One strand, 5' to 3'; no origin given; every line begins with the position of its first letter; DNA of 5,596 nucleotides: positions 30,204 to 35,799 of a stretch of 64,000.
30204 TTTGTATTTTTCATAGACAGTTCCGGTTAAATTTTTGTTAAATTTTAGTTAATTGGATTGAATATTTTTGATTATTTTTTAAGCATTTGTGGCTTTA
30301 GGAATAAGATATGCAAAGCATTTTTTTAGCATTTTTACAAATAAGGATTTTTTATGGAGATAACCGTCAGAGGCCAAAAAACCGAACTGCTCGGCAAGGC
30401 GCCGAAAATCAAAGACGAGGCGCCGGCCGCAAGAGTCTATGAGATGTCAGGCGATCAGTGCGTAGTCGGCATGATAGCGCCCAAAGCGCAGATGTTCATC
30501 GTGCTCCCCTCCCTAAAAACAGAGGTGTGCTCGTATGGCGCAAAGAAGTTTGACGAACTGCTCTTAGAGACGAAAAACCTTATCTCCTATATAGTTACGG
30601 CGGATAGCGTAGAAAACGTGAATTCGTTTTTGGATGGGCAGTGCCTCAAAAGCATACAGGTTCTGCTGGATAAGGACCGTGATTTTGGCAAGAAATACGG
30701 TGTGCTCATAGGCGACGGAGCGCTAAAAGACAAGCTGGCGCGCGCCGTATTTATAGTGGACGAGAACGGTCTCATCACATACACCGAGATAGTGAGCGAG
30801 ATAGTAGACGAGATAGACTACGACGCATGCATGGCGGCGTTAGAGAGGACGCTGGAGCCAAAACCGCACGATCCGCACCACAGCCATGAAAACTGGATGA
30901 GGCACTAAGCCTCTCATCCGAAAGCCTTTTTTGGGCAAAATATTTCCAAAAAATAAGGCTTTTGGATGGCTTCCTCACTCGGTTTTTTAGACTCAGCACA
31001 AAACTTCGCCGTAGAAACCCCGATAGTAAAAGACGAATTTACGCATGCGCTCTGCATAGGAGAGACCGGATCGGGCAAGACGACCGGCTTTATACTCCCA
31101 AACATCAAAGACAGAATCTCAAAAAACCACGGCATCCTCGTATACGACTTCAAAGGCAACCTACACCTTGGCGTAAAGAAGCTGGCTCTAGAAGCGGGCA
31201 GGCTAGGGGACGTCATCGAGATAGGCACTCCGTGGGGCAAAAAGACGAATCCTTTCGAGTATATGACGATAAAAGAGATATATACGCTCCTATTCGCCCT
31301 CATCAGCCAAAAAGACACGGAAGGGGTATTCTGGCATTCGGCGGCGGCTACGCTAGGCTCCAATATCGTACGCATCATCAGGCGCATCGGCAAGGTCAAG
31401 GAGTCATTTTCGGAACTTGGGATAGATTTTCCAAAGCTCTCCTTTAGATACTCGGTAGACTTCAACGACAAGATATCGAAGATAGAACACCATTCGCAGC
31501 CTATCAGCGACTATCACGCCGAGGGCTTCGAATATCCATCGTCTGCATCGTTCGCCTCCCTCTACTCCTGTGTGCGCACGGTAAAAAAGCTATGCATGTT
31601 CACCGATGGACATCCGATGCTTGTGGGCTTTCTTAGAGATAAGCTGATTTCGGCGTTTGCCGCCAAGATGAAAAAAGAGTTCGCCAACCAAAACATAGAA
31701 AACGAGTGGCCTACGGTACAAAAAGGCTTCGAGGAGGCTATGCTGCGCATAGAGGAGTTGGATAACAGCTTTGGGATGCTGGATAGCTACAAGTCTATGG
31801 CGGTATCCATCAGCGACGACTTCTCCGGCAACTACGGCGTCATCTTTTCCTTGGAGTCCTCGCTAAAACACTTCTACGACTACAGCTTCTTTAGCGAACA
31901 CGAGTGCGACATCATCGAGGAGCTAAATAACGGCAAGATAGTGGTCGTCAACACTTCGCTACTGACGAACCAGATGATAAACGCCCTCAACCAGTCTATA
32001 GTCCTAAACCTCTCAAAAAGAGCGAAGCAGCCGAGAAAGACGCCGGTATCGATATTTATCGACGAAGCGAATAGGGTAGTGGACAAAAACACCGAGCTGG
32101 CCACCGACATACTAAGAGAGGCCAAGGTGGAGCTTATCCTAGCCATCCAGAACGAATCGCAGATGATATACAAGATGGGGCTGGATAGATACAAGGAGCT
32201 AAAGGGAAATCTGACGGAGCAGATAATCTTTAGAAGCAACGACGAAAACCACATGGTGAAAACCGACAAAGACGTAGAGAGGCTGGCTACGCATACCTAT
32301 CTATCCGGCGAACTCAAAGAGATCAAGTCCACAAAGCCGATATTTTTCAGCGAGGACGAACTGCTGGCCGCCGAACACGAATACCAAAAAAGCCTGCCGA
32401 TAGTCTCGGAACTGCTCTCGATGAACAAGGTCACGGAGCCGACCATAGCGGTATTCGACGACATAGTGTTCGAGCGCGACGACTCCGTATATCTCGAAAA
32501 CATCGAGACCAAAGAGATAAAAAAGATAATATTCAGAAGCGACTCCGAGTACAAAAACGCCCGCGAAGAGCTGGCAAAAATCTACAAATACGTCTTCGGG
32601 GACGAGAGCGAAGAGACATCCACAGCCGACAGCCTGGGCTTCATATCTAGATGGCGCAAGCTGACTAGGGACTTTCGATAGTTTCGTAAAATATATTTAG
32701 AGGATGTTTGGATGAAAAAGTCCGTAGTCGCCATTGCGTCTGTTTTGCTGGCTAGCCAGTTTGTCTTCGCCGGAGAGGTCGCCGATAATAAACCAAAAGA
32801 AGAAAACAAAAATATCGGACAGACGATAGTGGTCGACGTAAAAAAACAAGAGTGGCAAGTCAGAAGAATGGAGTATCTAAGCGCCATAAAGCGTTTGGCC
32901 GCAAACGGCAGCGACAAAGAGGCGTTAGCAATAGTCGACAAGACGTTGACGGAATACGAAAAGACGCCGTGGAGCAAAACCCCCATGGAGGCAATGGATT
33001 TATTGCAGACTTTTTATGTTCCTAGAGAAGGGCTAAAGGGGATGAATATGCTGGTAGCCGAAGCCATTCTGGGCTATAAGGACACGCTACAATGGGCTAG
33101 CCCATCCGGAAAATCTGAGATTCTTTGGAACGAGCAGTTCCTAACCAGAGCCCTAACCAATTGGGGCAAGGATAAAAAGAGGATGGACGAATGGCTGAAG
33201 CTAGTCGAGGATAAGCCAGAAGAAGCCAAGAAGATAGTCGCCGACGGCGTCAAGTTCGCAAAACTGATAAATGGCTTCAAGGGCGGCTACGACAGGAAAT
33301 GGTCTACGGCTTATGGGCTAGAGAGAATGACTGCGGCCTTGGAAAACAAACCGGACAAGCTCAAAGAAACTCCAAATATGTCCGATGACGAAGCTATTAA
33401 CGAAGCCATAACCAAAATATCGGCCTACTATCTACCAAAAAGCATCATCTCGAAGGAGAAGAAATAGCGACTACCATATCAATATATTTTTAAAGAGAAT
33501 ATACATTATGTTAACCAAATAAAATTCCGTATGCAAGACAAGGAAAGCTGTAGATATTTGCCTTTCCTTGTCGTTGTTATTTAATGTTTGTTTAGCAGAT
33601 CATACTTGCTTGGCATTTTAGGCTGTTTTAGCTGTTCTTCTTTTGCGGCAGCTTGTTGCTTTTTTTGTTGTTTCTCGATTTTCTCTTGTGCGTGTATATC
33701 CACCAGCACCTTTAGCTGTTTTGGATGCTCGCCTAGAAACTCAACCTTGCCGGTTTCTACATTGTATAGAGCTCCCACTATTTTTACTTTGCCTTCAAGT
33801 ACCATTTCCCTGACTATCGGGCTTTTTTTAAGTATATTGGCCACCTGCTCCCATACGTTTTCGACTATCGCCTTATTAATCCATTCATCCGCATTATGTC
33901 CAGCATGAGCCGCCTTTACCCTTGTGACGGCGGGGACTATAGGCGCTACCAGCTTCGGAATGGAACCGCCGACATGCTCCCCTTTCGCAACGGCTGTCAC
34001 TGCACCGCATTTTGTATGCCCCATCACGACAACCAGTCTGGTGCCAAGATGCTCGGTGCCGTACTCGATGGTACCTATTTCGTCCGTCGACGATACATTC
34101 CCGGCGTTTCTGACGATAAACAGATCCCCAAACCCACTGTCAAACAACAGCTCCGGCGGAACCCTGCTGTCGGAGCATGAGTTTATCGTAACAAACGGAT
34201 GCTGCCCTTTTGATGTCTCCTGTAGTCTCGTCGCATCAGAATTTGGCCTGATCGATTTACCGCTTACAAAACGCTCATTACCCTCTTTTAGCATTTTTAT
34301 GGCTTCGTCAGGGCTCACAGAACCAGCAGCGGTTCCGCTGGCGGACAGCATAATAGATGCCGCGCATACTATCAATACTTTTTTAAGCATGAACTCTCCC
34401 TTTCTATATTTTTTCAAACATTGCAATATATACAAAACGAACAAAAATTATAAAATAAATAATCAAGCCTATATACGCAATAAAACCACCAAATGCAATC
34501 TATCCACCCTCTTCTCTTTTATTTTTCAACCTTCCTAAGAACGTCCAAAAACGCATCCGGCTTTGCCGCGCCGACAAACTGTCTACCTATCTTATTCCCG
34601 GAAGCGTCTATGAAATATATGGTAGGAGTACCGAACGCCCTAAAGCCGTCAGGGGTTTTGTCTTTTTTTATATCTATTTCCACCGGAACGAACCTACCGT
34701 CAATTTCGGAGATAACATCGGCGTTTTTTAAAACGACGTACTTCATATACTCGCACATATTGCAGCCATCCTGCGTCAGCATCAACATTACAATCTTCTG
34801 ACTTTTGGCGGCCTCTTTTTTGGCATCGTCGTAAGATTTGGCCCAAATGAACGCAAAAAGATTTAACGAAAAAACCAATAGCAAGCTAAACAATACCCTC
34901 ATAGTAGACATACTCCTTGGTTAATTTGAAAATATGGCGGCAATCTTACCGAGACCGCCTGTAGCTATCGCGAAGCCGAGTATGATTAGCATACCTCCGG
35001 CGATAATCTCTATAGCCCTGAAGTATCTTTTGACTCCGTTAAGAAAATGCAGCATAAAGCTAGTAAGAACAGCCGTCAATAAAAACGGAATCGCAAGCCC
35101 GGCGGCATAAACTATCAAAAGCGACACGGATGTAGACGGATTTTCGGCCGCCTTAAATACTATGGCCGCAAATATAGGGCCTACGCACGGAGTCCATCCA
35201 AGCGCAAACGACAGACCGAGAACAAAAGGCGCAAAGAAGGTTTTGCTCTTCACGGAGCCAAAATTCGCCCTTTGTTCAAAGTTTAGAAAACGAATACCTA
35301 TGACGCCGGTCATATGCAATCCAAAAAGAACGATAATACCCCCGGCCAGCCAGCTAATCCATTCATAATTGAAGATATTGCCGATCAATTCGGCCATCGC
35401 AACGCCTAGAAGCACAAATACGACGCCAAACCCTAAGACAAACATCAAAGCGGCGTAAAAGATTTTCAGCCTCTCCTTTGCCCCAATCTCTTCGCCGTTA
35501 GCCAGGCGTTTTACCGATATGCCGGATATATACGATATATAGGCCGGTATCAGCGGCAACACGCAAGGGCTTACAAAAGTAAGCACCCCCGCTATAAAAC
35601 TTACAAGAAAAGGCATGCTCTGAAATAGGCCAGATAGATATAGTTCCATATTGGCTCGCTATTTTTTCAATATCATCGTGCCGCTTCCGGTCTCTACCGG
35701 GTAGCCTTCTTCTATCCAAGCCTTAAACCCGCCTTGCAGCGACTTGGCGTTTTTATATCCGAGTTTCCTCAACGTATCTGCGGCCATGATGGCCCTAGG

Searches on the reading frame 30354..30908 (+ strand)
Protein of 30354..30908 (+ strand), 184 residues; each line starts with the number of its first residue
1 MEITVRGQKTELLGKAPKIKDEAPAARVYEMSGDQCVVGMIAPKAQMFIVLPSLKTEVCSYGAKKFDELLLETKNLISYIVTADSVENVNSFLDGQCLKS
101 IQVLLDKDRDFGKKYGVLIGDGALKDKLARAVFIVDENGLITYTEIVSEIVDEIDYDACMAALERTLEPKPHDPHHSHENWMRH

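Call 9: search_protein_families(library=pfam, proteins=[window:30354-30908:+])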
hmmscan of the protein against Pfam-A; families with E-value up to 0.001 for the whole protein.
window:30354-30908:+ (184 aa): 2 families
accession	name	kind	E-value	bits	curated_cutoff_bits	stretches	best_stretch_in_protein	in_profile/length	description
PF08534.16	Redoxin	-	5.8e-13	49.3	26.6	1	21-155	4-143/148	Redoxin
PF00578.27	AhpC-TSA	-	1.2e-09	38.6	26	1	21-143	3-123/124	AhpC/TSA family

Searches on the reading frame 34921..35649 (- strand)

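Call 9: search_protein_families(library=pfam, proteins=[window:34921-35649:-])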
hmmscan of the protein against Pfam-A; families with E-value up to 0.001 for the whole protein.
window:34921-35649:- (242 aa): 2 families
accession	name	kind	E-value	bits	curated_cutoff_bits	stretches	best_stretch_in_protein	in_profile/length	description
PF02683.22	DsbD_TM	-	4.7e-13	49.4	27.1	1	15-213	6-206/219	Cytochrome C biogenesis protein transmembrane domain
PF13386.12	DsbD_2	-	3.7e-05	24.1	24.9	1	18-226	3-198/199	Cytochrome C biogenesis protein transmembrane region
